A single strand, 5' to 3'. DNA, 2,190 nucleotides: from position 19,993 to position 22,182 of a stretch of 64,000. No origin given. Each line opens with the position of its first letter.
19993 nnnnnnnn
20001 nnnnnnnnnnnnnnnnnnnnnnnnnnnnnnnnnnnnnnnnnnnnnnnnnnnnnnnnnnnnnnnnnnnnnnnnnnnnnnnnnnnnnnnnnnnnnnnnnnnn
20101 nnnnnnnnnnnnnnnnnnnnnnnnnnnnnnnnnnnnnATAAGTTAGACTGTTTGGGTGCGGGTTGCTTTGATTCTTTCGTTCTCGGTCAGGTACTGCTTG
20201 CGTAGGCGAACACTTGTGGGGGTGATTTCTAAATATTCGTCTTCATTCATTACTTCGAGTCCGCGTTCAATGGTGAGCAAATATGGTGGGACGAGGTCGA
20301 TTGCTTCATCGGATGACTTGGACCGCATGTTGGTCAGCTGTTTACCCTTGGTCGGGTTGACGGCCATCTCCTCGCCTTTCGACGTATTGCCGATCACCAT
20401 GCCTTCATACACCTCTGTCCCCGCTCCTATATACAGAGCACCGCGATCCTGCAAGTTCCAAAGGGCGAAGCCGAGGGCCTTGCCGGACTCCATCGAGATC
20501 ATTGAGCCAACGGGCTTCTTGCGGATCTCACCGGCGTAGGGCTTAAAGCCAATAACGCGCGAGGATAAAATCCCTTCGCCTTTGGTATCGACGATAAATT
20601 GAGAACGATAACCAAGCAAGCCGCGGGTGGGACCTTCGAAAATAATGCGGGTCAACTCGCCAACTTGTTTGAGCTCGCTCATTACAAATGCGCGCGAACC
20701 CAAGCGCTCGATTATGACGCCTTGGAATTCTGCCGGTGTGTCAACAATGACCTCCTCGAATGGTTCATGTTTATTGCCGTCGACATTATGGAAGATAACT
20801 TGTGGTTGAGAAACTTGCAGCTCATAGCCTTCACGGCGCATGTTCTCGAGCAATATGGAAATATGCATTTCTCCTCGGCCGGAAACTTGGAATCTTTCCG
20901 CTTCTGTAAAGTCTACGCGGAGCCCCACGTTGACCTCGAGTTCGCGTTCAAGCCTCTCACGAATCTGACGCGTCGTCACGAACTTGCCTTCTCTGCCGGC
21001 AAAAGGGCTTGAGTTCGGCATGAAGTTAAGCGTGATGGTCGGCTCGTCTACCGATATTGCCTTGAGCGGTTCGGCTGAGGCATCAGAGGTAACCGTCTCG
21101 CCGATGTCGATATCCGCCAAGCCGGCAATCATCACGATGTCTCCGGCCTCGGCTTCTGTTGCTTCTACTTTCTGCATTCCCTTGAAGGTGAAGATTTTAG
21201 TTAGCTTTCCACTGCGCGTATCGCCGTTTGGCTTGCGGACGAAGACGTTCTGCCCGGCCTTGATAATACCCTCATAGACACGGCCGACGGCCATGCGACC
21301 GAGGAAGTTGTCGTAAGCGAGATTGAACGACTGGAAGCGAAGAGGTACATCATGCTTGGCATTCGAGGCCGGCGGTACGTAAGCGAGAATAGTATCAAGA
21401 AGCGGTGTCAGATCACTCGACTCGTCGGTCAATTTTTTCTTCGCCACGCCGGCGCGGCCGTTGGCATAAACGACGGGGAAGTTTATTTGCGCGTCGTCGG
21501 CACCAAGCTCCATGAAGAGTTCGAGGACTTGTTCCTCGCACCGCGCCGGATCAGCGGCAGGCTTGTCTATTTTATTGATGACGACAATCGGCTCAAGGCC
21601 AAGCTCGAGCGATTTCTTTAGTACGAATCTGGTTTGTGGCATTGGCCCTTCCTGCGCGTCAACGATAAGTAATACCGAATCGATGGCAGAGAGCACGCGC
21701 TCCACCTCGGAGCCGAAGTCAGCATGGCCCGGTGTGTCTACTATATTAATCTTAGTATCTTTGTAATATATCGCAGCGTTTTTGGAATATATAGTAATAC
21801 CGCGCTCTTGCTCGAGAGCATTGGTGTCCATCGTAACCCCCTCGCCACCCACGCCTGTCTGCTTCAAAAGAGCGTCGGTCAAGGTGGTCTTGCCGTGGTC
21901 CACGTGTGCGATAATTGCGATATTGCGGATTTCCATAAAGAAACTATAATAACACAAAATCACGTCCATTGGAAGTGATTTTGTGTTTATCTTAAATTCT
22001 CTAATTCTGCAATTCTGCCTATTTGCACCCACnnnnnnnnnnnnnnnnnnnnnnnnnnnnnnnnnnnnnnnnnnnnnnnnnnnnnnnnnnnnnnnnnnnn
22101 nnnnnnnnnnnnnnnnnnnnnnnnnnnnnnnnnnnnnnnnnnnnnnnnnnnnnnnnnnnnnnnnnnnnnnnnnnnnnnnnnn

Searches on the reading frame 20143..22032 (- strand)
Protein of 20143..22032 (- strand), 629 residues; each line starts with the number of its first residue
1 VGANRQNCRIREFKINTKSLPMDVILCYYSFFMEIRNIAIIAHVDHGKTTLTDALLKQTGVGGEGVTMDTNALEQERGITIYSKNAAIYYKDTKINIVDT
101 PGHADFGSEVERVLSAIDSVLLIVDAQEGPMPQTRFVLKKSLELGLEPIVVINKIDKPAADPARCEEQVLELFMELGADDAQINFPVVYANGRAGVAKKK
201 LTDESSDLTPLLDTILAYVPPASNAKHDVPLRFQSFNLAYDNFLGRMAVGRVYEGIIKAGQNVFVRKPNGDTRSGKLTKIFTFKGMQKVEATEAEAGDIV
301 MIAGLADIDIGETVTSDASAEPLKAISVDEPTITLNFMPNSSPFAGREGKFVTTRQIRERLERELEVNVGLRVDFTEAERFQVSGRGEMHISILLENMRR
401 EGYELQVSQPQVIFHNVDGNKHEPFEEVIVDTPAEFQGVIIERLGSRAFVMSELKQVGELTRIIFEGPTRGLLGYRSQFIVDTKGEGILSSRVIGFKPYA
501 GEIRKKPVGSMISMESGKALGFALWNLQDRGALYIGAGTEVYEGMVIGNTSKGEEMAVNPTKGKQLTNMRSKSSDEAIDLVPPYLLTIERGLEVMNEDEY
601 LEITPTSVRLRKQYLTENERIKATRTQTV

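Call 41: search_protein_families(library=pfam, proteins=[window:20143-22032:-], max_evalue=0.001)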
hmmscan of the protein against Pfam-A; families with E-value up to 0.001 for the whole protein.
window:20143-22032:- (629 aa): 7 families
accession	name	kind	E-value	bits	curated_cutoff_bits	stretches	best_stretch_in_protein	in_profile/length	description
PF00009.33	GTP_EFTU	-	1.9e-52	178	26.5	1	34-220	2-187/188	Elongation factor Tu GTP binding domain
PF21018.2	BipA_C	-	6.1e-40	135.9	23.8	1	509-616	2-109/110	TypA/BipA C-terminal domain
PF00679.30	EFG_C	-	4e-15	56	27.9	1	422-505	3-87/89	Elongation factor G C-terminus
PF03144.31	GTP_EFTU_D2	-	4e-13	50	30.3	1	245-315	1-73/73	Elongation factor Tu domain 2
PF22042.2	EF-G_D2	-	3.2e-09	37.2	27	1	236-316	7-83/84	Elongation factor G domain 2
PF01926.29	MMR_HSR1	-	3.4e-07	30.8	21.9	1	38-154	2-113/113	50S ribosome-binding GTPase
PF02421.24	FeoB_N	-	0.00017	21.6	27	1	77-172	31-132/156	Ferrous iron transport protein B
